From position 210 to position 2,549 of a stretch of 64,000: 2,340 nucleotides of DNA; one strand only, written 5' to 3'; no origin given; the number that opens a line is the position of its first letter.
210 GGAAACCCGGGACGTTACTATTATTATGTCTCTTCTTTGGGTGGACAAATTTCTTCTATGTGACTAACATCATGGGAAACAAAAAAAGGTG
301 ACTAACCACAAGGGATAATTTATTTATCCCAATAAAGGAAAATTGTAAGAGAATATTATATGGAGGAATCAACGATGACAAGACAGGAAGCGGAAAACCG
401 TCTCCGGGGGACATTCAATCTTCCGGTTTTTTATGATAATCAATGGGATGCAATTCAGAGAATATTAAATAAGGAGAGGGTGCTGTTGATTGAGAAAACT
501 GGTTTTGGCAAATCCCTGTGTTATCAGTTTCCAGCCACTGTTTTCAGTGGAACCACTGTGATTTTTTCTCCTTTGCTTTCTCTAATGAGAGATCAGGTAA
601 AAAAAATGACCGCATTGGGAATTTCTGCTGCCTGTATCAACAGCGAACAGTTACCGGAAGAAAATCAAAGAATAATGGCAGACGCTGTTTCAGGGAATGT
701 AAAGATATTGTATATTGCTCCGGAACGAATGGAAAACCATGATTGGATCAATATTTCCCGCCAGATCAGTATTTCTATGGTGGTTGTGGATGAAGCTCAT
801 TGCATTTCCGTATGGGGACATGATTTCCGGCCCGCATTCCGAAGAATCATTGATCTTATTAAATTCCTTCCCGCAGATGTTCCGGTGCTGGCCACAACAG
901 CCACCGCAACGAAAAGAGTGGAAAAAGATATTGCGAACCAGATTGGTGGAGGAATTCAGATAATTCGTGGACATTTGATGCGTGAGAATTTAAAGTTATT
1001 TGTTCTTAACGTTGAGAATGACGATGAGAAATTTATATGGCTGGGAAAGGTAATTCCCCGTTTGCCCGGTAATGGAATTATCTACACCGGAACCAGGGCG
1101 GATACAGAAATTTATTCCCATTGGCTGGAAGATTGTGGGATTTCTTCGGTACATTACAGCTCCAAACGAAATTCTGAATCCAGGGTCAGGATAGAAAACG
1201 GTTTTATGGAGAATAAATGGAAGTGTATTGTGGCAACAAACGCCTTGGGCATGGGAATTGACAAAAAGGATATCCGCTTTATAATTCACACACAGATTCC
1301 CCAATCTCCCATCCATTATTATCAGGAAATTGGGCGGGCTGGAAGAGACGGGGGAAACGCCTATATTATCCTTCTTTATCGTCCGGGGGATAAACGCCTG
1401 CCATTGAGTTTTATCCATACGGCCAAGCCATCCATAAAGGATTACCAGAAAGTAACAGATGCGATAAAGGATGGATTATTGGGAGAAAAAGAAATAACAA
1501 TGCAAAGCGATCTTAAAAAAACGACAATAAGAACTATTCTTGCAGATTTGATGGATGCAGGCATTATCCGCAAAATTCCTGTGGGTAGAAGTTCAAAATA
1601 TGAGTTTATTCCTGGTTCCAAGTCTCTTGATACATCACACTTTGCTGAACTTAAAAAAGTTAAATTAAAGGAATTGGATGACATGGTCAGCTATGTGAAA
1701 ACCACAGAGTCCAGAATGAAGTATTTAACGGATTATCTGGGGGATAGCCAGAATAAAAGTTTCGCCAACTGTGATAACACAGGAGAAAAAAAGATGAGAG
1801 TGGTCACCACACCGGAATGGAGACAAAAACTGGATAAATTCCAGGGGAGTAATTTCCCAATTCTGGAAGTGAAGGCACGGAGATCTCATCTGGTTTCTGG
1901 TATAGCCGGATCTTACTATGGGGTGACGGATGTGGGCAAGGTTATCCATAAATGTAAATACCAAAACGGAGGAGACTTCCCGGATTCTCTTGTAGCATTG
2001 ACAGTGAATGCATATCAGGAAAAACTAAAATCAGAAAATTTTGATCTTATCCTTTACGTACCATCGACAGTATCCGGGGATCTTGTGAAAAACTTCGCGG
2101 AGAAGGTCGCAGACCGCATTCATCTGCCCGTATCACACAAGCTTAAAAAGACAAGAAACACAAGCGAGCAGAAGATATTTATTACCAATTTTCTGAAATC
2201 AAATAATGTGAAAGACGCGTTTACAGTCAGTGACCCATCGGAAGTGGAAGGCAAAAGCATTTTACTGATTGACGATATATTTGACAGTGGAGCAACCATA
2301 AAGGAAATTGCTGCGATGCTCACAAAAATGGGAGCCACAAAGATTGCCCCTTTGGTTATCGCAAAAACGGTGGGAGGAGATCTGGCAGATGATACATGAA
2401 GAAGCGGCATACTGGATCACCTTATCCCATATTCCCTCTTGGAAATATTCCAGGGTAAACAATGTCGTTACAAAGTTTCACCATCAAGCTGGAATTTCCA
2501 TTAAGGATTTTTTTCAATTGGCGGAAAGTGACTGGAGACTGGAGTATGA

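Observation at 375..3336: Coupled RecQ-PRTase helicase + DprA/SLOG pair: candidate anti-phage or DNA-conflict system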

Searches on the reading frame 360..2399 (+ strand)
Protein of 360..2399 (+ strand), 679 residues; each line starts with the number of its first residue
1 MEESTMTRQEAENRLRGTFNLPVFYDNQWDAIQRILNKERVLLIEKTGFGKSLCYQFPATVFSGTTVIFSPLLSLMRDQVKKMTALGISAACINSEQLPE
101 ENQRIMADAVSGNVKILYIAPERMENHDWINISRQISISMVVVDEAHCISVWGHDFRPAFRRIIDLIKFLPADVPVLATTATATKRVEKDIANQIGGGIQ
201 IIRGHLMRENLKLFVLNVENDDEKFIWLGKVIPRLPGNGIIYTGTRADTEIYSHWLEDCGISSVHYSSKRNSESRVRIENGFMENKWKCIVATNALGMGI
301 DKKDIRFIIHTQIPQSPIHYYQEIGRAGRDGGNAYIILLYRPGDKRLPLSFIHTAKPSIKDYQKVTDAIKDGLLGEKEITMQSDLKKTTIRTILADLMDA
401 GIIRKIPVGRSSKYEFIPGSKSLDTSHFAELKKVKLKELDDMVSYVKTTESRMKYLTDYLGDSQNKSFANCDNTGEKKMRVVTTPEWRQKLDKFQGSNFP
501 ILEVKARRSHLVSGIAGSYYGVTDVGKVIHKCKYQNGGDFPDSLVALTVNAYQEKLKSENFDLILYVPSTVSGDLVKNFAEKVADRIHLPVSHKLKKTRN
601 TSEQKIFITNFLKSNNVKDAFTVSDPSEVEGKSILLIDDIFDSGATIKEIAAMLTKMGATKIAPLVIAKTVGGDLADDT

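Call 5: search_protein_families(library=pfam, proteins=[window:375-2399:+], max_evalue=0.01)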
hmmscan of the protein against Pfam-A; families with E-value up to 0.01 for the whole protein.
window:375-2399:+ (674 aa): 5 families
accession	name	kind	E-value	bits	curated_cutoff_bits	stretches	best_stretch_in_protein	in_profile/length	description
PF00270.35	DEAD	-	8e-25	87.9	26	1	21-183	2-165/167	DEAD/DEAH box helicase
PF00271.37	Helicase_C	-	3.9e-20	72.6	23.5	1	229-326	13-110/110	Helicase conserved C-terminal domain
PF00156.33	Pribosyltran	-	3.3e-08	33.4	26.3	1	574-661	43-122/158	Phosphoribosyl transferase domain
PF16124.10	RecQ_Zn_bind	-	1.7e-05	25.9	25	1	425-468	19-64/66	RecQ zinc-binding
PF04851.21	ResIII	-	5.7e-05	23.5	22.5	1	20-162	5-150/164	Type III restriction enzyme, res subunit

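Call 6: search_protein_families(library=padloc, proteins=[window:375-2399:+], max_evalue=0.01)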
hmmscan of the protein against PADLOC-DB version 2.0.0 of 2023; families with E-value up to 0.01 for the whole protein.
window:375-2399:+ (674 aa): 36 families (the best 25 are shown)
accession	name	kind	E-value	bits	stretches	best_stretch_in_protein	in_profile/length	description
PDLC03928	PsyrT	-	2.8e-253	840.2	1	2-669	2-688/689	-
PDLC02864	DpdF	-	3.2e-110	367.7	1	3-370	7-372/610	DpdF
PDLC02861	DpdF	-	3.1e-96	321.1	1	3-339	13-347/611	DpdF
PDLC02870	DpdF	-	3.2e-89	297.8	1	11-472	6-469/534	DpdF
PDLC02865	DpdF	-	7.6e-63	210.6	1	10-462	751-1203/1499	DpdF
PDLC02859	DpdF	-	9.1e-43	144.5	1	9-332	94-422/545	DpdF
PDLC02855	DpdF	-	4.8e-39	132.2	1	63-335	189-479/825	DpdF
PDLC01089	C3a193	-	6.6e-37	125.4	1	36-327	270-584/983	poss. alt. Cas3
PDLC02868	DpdF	-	3.2e-36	122.5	2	19-208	339-537/1078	DpdF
PDLC02872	DpdF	-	1e-34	118.2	1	41-342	183-512/859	DpdF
PDLC02863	DpdF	-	3e-30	103.5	1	195-352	15-171/488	DpdF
PDLC02857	DpdF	-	3.5e-28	96.2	1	41-337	204-540/911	DpdF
PDLC02862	DpdF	-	1.8e-26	90.3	1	37-338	139-466/811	DpdF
PDLC02867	DpdF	-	4.4e-26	89.4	1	127-339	261-482/855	DpdF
PDLC02860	DpdF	-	2.5e-17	60.8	1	133-339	11-224/547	DpdF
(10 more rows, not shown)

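Call 8: search_protein_families(library=ncbifam, proteins=[window:375-2399:+], max_evalue=0.001)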
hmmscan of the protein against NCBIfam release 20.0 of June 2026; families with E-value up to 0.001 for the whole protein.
window:375-2399:+ (674 aa): 34 families (the best 25 are shown)
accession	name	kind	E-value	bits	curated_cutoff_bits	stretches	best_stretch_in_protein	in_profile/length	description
TIGR01389.1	recQ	equivalog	6.2e-106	355.2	640.2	1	8-359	3-352/591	DNA helicase RecQ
TIGR00614.1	recQ_fam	subfamily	3e-93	313.2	219.8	1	10-348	3-343/470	RecQ family ATP-dependent DNA helicase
NF008279.0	PRK11057.1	equivalog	8.9e-83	278.7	1015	1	4-339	11-344/608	ATP-dependent DNA helicase RecQ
NF041063.1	DpdF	equivalog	3.1e-52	178.2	550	1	36-342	160-489/813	protein DpdF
TIGR03817.1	DECH_helic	hypoth_equivalog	2.3e-13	49.3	874.1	2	264-336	312-384/742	helicase/secretion neighborhood putative DEAH-box helicase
TIGR04121.1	DEXH_lig_assoc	equivalog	2.8e-10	38.6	850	1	23-325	18-346/804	ligase-associated DNA damage response DEXH box helicase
TIGR00201.1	comF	subfamily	6.2e-10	39.3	233.55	1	554-663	78-189/190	ComF family protein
NF008394.0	PRK11192.1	equivalog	6.9e-10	38.3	507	1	206-339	221-355/441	ATP-dependent RNA helicase SrmB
NF008616.0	PRK11595.1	equivalog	1.8e-09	37.4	304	1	587-665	151-226/227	DNA utilization protein GntX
NF053631.1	RNA_helic_CshA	equivalog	2.1e-09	36.8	646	1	100-332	109-338/434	degradosome RNA helicase CshA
NF002340.1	PRK01297.1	equivalog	2.4e-09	36.5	564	1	132-331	151-349/372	ATP-dependent RNA helicase RhlB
NF008744.0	PRK11776.1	equivalog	2.4e-08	33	524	1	54-341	68-352/460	ATP-dependent RNA helicase DbpA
NF007882.0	PRK10590.1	equivalog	9.4e-08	31.4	743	1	105-325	122-339/456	ATP-dependent RNA helicase RhlE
TIGR01251.1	ribP_PPkin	subfamily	1e-07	31.2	113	1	573-658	172-242/309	ribose-phosphate diphosphokinase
NF006605.0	PRK09162.1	equivalog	1.3e-07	31.2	181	1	622-663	94-135/183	hypoxanthine-guanine phosphoribosyltransferase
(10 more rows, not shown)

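Call 17: find_encoding_contigs(protein=window:375-2399:+, flank=10000, max_places=6)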
Protein window:375-2399:+ (674 aa): no gene with exactly this product is on record in the collection.

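Call 19: find_homologous_proteins(query=window:375-2399:+, max_evalue=1e-10)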
Query window:375-2399:+ (674 aa): 8000 proteins with E <= 1e-10 among 8000 candidates; the best 120 are listed.
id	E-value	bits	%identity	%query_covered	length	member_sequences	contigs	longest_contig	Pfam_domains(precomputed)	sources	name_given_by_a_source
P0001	0.0e+0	1527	100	100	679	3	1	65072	PF00270.36,PF00156.34,PF16124.11,PF00271.38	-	-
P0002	3.0e-295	999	64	100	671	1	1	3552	PF00270.36,PF00156.34,PF16124.11,PF00271.38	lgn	-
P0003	7.9e-295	998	64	100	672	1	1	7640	PF00270.36,PF00156.34,PF00271.38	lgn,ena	-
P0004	8.0e-295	998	64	100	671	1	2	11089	PF00270.36,PF00156.34,PF00271.38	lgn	-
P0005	8.1e-295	998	64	100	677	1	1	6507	PF00270.36,PF00156.34,PF00271.38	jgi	-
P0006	1.1e-294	997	64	100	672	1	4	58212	PF00270.36,PF00156.34,PF00271.38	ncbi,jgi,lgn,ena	ncbi:MAG: RecQ family ATP-dependent DNA helicase [Smithella sp.]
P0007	1.1e-294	997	64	100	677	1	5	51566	PF00270.36,PF00156.34,PF00271.38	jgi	jgi:ATP-dependent DNA helicase RecQ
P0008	1.4e-294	997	64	99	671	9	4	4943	PF00270.36,PF00156.34,PF00271.38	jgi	jgi:ATP-dependent DNA helicase RecQ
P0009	1.5e-294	997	64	100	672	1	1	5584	PF00270.36,PF00156.34,PF00271.38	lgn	-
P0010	1.5e-294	997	64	100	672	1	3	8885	PF00270.36,PF00156.34,PF00271.38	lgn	-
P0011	1.6e-294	997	64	99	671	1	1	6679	PF00270.36,PF00156.34,PF00271.38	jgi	-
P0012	2.4e-294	996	64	99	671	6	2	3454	PF00270.36,PF00156.34,PF00271.38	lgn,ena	-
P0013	3.4e-294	995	63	99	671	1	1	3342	PF00270.36,PF00156.34,PF16124.11,PF00271.38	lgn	-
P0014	4.8e-294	995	64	99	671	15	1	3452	PF00270.36,PF00156.34,PF16124.11,PF00271.38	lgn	-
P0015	5.0e-294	995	65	100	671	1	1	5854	PF00270.36,PF00156.34,PF00271.38,PF04851.22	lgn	-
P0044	1.4e-290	984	64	99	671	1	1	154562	PF00270.36,PF00156.34,PF00271.38,PF04851.22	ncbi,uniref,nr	ncbi:RecQ family ATP-dependent DNA helicase [Terrimonas ferruginea]|uniref:RecQ family ATP-dependent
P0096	2.1e-288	976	62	99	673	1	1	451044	PF00270.36,PF00156.34,PF00271.38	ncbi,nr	ncbi:MAG: RecQ family ATP-dependent DNA helicase [Candidatus Kapabacteria bacterium]|nr:RecQ family 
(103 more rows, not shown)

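Call 32: search_solved_structures(query=window:375-2399:+, max_evalue=0.00001)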
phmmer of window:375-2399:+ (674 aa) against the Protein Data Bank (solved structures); distinct sequences matched with E-value up to 0.00001: 83 (the best 60 are shown).
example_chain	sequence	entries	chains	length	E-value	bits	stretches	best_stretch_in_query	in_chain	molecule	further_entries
4tmu_A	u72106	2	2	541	2.1e-68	234.6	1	6-340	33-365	RecQ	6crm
1oyw_A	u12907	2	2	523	8.6e-65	222.7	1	6-340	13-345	ATP-dependent DNA helicase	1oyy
4q47_A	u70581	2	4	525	4.6e-60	207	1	9-335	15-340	DNA helicase RecQ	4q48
7auc_A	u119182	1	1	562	3.7e-57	197.4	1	13-339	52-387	Bloom syndrome protein,Bloom syndrome protein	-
7aud_A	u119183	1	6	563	3.7e-57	197.4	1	13-339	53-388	Bloom syndrome protein,Bloom syndrome protein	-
4o3m_A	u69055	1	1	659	5.4e-57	196.9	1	13-339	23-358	Bloom syndrome protein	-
4cgz_A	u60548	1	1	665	5.5e-57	196.9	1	13-339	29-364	BLOOM'S SYNDROME HELICASE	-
4cdg_A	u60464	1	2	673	5.7e-57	196.8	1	13-339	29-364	BLOOM SYNDROME PROTEIN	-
9og3_A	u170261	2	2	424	1.8e-51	178.6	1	11-343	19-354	Bifunctional 3'-5' exonuclease/ATP-dependent helicase WRN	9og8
9rti_A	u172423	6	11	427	1.8e-51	178.6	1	11-343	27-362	Bifunctional 3'-5' exonuclease/ATP-dependent helicase WRN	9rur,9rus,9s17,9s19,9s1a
10aj_A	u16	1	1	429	1.9e-51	178.6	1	11-343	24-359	Bifunctional 3'-5' exonuclease/ATP-dependent helicase WRN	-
8yle_A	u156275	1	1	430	1.9e-51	178.6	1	11-343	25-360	Bifunctional 3'-5' exonuclease/ATP-dependent helicase WRN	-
10ak_A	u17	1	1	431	1.9e-51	178.6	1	11-343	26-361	Bifunctional 3'-5' exonuclease/ATP-dependent helicase WRN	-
5lb3_B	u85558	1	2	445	1.9e-51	178.6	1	32-347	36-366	ATP-dependent DNA helicase Q5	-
5lb5_A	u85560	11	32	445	1.9e-51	178.6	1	32-347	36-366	ATP-dependent DNA helicase Q5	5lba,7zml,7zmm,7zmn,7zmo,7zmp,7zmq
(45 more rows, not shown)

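Call 41: find_encoding_contigs(protein=P0006, flank=10000, max_places=3)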
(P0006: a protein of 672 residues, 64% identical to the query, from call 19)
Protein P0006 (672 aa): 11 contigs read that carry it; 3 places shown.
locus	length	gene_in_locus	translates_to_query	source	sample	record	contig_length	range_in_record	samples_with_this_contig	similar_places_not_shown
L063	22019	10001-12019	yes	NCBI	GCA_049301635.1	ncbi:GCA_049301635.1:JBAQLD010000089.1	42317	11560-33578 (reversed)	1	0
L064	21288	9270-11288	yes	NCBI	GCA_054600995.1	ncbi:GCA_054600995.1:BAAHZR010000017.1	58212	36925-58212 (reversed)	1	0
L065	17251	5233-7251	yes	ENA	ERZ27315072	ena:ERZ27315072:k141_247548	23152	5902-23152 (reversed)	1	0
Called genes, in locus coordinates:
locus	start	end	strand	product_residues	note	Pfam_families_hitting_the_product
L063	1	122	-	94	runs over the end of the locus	PF20068:Amphi-Trp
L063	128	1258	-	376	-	-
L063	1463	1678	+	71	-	PF12085:DUF3562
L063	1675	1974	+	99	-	PF02627:CMD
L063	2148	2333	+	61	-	PF00753:Lactamase_B (weak)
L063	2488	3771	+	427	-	PF08245:Mur_ligase_M, PF02875:Mur_ligase_C, PF27239:FOL3_C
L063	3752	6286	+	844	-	PF03968:LptD_N (faint), PF19838:LptD_2, PF04453:LptD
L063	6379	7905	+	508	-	PF00512:HisKA, PF02518:HATPase_c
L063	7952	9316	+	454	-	PF00072:Response_reg, PF00158:Sigma54_activat, PF14532:Sigma54_activ_2, PF07728:AAA_5 (weak), PF01078:Mg_chelatase (weak), PF25601:AAA_lid_14, PF02954:HTH_8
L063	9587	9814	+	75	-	PF06305:LapA_dom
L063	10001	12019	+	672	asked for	PF00270:DEAD, PF00271:Helicase_C, PF00156:Pribosyltran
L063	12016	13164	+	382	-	PF02481:DNA_processg_A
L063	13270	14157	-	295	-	PF13406:SLT_2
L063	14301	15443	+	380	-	PF13484:Fer4_16, PF25160:LdpA_Fe-S-bd (faint), PF13646:HEAT_2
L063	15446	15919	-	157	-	PF03449:GreA_GreB_N, PF01272:GreA_GreB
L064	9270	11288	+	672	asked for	PF00270:DEAD, PF00271:Helicase_C, PF00156:Pribosyltran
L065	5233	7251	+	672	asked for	PF00270:DEAD, PF00271:Helicase_C, PF00156:Pribosyltran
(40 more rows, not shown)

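Call 42: find_encoding_contigs(protein=P0044, flank=10000, max_places=2)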
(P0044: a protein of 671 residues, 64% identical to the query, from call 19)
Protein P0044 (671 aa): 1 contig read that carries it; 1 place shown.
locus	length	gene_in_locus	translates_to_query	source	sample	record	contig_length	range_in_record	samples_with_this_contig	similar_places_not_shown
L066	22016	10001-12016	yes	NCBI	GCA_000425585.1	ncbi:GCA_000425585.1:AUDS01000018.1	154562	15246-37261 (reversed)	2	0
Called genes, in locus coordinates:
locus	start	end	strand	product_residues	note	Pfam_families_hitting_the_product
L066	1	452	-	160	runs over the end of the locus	PF09832:DUF2059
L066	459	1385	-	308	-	PF01887:SAM_HAT_N, PF20257:SAM_HAT_C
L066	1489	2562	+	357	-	PF00571:CBS (weak)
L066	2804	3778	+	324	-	PF05066:HARE-HTH (weak)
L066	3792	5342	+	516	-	PF12161:HsdM_N, PF05175:MTS (faint), PF02384:N6_Mtase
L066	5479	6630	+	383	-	PF01420:Methylase_S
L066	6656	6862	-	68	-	PF08845:SymE_toxin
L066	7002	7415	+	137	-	-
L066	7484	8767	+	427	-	PF02463:SMC_N, PF11398:DUF2813 (faint), PF13175:AAA_15, PF13476:AAA_23, PF13175:AAA_15, PF13304:AAA_21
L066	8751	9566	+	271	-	-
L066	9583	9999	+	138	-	-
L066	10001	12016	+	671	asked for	PF00270:DEAD, PF04851:ResIII (faint), PF00271:Helicase_C, PF00156:Pribosyltran (weak)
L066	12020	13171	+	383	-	PF02481:DNA_processg_A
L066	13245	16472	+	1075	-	PF04313:HSDR_N, PF04851:ResIII, PF18766:SWI2_SNF2, PF22679:T1R_D3-like, PF11867:T1RH-like_C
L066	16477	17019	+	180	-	-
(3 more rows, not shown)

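Call 43: find_encoding_contigs(protein=P0096, flank=10000, max_places=2)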
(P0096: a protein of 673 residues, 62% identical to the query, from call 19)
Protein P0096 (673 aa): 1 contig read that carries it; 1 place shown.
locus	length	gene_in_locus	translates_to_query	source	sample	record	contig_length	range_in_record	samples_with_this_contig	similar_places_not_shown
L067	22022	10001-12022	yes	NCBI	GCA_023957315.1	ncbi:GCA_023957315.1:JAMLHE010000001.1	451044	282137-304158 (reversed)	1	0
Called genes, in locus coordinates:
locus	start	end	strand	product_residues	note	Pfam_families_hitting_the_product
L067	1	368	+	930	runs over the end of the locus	PF10342:Kre9_KNH, PF13927:Ig_3, PF13927:Ig_3 (weak), PF07679:I-set (weak), PF13927:Ig_3, PF19081:Ig_7 (weak), PF22544:HYDIN_VesB_CFA65-like_Ig (weak), PF18962:Por_Secre_tail, +7 more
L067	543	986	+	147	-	PF02381:MraZ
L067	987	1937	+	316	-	PF01795:Methyltransf_5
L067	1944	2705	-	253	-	PF02661:Fic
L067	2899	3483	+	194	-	PF00440:TetR_N, PF08359:TetR_C_4 (weak)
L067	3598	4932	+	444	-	PF02321:OEP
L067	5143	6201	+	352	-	PF25917:BSH_RND (faint), PF25973:BSH_CzcB (faint), PF25984:BSH_YknX (weak), PF25967:RND-MFP_C, PF25989:YknX_C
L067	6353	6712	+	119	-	PF05635:23S_rRNA_IVP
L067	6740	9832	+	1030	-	PF00873:ACR_tran, PF03176:MMPL (weak)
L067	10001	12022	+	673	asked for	PF00270:DEAD, PF00271:Helicase_C, PF00156:Pribosyltran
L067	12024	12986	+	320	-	PF02481:DNA_processg_A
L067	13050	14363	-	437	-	PF05221:AdoHcyase, PF00670:AdoHcyase_NAD, PF02826:2-Hacid_dh_C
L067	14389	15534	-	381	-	PF00438:S-AdoMet_synt_N, PF02772:S-AdoMet_synt_M, PF02773:S-AdoMet_synt_C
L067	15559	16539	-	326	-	PF00483:NTP_transferase, PF12804:NTP_transf_3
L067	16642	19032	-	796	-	PF01464:SLT, PF13518:HTH_28 (faint), PF13384:HTH_23 (faint), PF04225:LysM_OapA (faint), PF04545:Sigma70_r4 (faint), PF22310:NMB0315_dom_I (faint), PF23446:LysM1_NFP_LYK (faint), PF01476:LysM, +3 more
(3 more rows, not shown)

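Call 44: search_dna_similar(query=window:375-2399:+, collection=plasmids, mode=protein, max_evalue=1e-20, max_rows=25)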
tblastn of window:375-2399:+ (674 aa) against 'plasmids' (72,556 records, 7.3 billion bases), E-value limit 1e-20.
Records with a match: 218; places in all: 239; records where one place covers at least 80% of the query: 6.
Best place of each record, by identity: <60% 218.
By first word of the organism name: Thermus 20; Pseudoalteromonas 13; Paraburkholderia 8; Rhizobium 8; Escherichia 7; Deinococcus 7; Vibrio 6; Nostoc 5; Caballeronia 5; Phocaeicola 5; and 85 more.
By predicted mobility (MOB-suite, as given by PLSDB): non-mobilizable 181; mobilizable 22; conjugative 15.
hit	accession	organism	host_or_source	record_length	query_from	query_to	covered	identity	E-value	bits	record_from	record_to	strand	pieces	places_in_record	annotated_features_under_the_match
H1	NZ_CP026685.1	Nostoc sp. 'Peltigera membranacea cyanobiont' N6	Lichen thallus,Peltigera membranacea ...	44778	19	649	94%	34.7%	2e-95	330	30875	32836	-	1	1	RecQ family ATP-dependent DNA helicase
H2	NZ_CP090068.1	Acinetobacter sp. SH20PTE14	pig manure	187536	19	669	97%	33.5%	2e-93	325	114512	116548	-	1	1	RecQ family ATP-dependent DNA helicase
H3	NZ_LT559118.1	Nonomuraea gerenzanensis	-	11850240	1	665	99%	32.1%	1e-90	316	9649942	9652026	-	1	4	none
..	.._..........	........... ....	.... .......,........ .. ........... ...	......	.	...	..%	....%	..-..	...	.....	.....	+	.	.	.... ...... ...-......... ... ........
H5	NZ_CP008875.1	Halanaeroarchaeum sulfurireducens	-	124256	19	654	94%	30.6%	8e-74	267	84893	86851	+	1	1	RecQ family ATP-dependent DNA helicase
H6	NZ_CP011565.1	Halanaeroarchaeum sulfurireducens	-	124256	19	653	94%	30.7%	1e-73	266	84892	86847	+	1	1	RecQ family ATP-dependent DNA helicase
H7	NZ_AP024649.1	Arthrobacter sp. StoSoilB13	-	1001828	2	472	70%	36.3%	3e-74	268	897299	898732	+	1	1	none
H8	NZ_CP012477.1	Arthrobacter sp. ERGS1:01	single,stream water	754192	2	472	70%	35.6%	4e-72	262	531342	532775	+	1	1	RecQ family ATP-dependent DNA helicase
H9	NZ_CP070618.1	Rhodococcus pseudokoreensis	cell culture,rhizosphere of apple ...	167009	3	471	70%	34.8%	1e-63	237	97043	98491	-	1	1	none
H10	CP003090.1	Burkholderia sp. YI23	-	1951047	7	465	68%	35.2%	9e-74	266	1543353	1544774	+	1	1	recQ: ATP-dependent DNA helicase, RecQ family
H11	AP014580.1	Burkholderia sp. RPE67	Riptortus pedestris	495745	4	462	68%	34.8%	4e-74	268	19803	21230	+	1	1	recQ: ATP-dependent DNA helicase, RecQ family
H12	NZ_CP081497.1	Streptomyces sp. BHT-5-2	whole organism,plant soil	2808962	19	468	67%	35.3%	3e-71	259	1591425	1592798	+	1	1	none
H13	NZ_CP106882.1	Comamonas endophytica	Indosasa shibataeoides,cell culture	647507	10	468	68%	34.5%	4e-65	241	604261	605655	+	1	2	RecQ family ATP-dependent DNA helicase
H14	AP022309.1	Burkholderia sp. SFA1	-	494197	4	462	68%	34.4%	2e-74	269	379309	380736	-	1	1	hypothetical protein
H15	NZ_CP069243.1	Rhodococcus sp. USK13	cell culture,Sand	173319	18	477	68%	34.4%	1e-66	246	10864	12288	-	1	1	none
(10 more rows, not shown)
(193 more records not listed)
